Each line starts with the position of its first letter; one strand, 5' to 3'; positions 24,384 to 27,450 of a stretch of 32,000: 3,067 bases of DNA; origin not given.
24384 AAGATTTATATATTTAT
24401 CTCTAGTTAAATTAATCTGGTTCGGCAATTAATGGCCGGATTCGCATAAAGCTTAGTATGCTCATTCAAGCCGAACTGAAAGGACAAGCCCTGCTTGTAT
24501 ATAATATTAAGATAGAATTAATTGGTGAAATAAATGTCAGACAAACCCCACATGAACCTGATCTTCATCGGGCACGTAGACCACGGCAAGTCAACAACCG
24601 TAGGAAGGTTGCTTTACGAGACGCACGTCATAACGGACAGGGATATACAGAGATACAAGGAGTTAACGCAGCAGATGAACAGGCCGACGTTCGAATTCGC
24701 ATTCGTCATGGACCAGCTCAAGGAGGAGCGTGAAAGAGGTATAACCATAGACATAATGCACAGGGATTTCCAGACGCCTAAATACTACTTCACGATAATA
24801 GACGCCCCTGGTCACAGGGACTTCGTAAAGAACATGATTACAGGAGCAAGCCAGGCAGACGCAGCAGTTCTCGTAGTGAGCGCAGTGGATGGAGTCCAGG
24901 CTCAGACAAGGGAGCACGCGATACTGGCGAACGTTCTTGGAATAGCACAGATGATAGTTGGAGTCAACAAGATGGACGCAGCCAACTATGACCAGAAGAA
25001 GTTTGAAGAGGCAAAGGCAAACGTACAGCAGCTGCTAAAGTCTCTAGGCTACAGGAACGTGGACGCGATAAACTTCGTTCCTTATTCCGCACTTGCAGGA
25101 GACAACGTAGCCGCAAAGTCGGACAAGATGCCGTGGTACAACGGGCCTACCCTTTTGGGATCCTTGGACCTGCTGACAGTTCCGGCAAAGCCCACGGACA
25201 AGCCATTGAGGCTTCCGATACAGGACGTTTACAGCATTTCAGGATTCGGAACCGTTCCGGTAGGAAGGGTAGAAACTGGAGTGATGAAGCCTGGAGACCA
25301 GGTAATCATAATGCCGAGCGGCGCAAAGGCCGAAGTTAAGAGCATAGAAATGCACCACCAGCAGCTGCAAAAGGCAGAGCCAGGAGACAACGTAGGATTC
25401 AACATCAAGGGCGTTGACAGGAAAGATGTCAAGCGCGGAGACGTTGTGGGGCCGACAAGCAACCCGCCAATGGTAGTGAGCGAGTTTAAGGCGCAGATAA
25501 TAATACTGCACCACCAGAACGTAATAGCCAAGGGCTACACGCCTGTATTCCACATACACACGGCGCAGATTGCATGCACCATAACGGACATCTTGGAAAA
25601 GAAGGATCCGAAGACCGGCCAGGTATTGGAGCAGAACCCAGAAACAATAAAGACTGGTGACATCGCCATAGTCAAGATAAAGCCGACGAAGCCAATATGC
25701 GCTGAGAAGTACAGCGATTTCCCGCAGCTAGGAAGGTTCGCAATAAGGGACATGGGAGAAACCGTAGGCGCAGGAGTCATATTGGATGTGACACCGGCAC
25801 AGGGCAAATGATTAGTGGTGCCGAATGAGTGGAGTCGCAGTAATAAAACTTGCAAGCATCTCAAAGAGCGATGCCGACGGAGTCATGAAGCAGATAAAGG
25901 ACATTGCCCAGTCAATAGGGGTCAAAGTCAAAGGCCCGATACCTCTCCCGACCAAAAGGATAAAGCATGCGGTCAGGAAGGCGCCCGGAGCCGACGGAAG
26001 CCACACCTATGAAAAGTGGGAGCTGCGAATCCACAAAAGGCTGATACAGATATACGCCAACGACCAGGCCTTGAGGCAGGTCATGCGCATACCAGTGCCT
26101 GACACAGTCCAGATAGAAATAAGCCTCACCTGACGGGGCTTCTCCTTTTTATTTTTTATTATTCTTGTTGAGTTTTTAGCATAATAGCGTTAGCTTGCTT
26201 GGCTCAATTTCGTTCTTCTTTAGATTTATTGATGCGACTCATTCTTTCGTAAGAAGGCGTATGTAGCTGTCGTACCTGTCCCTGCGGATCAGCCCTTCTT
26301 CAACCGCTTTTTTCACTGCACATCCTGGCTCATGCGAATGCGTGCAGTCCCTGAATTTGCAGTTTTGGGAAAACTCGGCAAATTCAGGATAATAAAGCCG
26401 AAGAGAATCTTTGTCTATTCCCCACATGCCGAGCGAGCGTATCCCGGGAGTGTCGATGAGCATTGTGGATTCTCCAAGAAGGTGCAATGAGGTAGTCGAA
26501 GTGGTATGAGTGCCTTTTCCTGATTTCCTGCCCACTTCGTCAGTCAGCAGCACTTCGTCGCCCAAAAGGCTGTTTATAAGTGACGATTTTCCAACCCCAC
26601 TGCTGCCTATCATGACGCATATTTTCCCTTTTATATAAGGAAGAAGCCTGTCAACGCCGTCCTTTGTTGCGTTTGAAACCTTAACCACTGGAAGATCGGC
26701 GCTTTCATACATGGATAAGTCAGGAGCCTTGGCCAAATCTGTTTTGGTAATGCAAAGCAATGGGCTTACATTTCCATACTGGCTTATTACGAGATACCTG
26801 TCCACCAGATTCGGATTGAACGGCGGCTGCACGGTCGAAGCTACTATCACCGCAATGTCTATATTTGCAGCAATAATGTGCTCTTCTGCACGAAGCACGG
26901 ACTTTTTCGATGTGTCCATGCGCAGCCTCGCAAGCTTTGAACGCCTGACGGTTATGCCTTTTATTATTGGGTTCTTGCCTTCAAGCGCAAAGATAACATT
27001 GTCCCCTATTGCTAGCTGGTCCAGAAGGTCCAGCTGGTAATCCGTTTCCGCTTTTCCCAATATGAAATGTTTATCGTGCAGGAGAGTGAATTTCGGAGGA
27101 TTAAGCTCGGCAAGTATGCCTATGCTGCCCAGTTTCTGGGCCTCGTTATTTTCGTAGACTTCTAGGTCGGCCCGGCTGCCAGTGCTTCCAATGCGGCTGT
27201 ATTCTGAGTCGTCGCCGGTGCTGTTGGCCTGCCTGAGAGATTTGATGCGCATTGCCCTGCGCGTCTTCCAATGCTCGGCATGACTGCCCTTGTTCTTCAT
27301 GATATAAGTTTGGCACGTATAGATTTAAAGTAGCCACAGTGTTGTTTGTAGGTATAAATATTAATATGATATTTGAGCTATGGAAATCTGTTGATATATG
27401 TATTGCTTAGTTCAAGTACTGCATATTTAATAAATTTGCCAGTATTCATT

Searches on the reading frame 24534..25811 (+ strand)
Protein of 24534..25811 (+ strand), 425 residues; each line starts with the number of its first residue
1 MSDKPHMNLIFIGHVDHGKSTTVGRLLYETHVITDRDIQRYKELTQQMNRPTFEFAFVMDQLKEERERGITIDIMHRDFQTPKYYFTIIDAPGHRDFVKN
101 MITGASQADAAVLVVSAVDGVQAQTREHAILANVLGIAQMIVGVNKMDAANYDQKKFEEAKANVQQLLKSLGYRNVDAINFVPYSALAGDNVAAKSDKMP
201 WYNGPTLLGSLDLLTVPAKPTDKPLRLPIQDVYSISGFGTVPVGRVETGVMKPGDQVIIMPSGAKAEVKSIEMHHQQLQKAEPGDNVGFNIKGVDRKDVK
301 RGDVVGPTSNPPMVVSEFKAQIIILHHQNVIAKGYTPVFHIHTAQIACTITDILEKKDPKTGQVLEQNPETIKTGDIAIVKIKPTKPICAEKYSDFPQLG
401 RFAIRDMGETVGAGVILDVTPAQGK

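Call 79: list_cluster_members(proteins=[window:24534-25811:+, window:29063-29866:+, window:28527-28907:+])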
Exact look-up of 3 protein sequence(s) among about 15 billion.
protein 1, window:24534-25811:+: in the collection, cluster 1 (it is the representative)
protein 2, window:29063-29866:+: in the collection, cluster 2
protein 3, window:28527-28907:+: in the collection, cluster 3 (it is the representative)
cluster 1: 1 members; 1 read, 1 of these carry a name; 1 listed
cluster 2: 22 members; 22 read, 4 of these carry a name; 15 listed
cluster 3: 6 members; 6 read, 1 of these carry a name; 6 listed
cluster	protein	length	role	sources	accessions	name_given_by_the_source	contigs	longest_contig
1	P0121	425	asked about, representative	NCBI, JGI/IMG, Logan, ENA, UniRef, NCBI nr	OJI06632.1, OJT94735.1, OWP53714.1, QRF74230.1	Elongation factor Tu [Candidatus Micrarchaeum sp.] | elongation factor 1-alpha | translation elongation factor EF-1 subunit alpha n=1 Tax=Candidatus Micrarchaeum sp. ...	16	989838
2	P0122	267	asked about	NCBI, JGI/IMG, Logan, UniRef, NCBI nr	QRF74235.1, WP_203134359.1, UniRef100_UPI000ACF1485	pyrimidine (deoxy)nucleoside triphosphate pyrophosphohydrolase [Candidatus Micrarchaeum ... | 8-oxo-dGTP pyrophosphatase MutT (NUDIX family) | NUDIX hydrolase n=1 Tax=Candidatus Micrarchaeum sp. TaxID=2282148 RepID=UPI000ACF1485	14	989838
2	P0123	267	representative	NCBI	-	-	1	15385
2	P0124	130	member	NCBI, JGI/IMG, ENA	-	8-oxo-dGTP pyrophosphatase MutT (NUDIX family)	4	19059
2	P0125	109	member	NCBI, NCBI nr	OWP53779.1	hypothetical protein B2I19_02050 [Thermoplasmatales archaeon ARMAN] | MAG: hypothetical protein B2I19_02050 [Thermoplasmatales archaeon ARMAN]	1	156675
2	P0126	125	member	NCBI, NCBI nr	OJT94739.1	MAG: hypothetical protein JJ59_01495 [Candidatus Micrarchaeum sp. AZ1]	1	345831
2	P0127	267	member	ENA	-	-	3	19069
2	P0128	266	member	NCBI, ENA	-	-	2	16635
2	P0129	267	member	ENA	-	-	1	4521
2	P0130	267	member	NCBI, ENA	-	-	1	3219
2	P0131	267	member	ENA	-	-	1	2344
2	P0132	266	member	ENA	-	-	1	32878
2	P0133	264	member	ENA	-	-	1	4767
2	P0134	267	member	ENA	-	-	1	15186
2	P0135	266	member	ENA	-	-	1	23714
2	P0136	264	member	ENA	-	-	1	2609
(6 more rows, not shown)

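Call 80: find_encoding_contigs(protein=P0131, flank=3000, max_places=3)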
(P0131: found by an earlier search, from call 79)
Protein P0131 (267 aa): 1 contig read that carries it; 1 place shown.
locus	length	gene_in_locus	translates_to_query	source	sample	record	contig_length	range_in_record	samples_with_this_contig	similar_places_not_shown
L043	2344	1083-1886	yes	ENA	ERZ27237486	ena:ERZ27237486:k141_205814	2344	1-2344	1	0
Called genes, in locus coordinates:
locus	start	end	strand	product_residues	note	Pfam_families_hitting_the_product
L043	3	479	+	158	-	?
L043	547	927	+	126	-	-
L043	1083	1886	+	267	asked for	PF00293:NUDIX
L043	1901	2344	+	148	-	?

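Call 81: find_encoding_contigs(protein=P0136, flank=3000, max_places=3)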
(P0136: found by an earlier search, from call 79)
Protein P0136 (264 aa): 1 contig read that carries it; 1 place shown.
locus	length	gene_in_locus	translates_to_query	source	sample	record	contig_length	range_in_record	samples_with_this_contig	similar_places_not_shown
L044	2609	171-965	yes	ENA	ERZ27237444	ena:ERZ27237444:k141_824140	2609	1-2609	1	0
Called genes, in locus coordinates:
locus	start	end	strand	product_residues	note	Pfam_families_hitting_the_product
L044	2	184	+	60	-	?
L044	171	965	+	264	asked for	PF00293:NUDIX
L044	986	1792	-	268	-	-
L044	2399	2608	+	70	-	?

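Call 83: find_encoding_contigs(protein=P0133, flank=6000, max_places=3)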
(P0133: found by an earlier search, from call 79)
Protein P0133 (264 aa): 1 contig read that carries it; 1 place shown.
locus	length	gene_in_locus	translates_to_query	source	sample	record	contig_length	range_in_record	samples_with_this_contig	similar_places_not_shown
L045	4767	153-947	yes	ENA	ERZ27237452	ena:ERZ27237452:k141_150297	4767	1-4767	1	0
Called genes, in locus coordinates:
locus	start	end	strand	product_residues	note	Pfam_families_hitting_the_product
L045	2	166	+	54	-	?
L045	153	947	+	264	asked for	PF00293:NUDIX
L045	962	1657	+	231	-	-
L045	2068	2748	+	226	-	PF03575:Peptidase_S51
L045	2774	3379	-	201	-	PF14028:Lant_dehydr_C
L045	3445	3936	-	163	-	PF10604:Polyketide_cyc2 (weak), PF08327:AHSA1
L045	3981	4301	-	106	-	PF12840:HTH_20, PF01022:HTH_5 (weak), PF12802:MarR_2 (weak), PF13412:HTH_24, PF08279:HTH_11 (faint), PF21476:PF0610-like_N (weak)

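Call 84: find_encoding_contigs(protein=P0132, flank=9000, max_places=3)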
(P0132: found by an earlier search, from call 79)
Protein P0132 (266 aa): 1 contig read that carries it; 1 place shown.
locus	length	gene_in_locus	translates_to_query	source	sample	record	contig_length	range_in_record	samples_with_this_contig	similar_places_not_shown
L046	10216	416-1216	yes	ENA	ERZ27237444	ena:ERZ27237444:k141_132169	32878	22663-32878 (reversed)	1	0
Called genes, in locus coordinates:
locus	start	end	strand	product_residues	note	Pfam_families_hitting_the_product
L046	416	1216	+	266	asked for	PF00293:NUDIX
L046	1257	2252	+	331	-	-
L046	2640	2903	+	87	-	PF03685:UPF0147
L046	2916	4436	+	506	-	PF00149:Metallophos, PF04042:DNA_pol_E_B, PF12850:Metallophos_2 (faint)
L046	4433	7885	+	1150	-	PF03833:PolC_DP2_N, PF24844:PolC_DP2_central, PF24846:PolC_DP2_cat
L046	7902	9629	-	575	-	PF14716:HHH_8, PF00633:HHH (faint), PF10391:DNA_pol_lambd_f (weak), PF14520:HHH_5, PF14791:DNA_pol_B_thumb, PF02811:PHP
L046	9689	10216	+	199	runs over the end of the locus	-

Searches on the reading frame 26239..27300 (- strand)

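Call 12: search_protein_families(library=pfam, proteins=[window:26239-27300:-], max_evalue=0.1)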
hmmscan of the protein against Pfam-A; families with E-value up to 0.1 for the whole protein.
window:26239-27300:- (353 aa): 13 families
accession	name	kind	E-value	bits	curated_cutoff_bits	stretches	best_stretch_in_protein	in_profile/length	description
PF03193.22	RsgA_GTPase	-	1.8e-47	161.9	30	1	135-293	8-174/174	RsgA GTPase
PF01926.29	MMR_HSR1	-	1.7e-08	35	21.9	1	229-288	3-58/113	50S ribosome-binding GTPase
PF04548.22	AIG1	-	1.3e-05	25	27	1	229-290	4-62/212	AIG1 family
PF02421.24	FeoB_N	-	1.7e-05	24.8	27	1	228-296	3-66/156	Ferrous iron transport protein B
PF00350.29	Dynamin_N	-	2.4e-05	24.9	27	1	229-255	2-28/168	Dynamin family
PF00005.33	ABC_tran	-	0.00089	20.3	25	1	224-256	10-42/137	ABC transporter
PF00006.31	ATP-synt_ab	-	0.013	15.6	29.5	1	216-248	5-37/213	ATP synthase alpha/beta family, nucleotide-binding domain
PF00735.24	Septin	-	0.018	14.8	26.2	1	229-267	8-46/280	Septin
PF20703.3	nSTAND1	-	0.04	14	27.1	1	217-244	24-52/379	Novel STAND NTPase 1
PF13671.12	AAA_33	-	0.042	14.6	27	1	228-259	2-36/143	AAA domain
PF08477.19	Roc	-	0.052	14.2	27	1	229-250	3-24/119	Ras of Complex, Roc, domain of DAPkinase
PF13555.12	AAA_29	-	0.056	13.6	27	0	224-244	22-41/61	P-loop containing region of AAA domain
PF13521.12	AAA_28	-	0.067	13.8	27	0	228-267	2-42/164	AAA domain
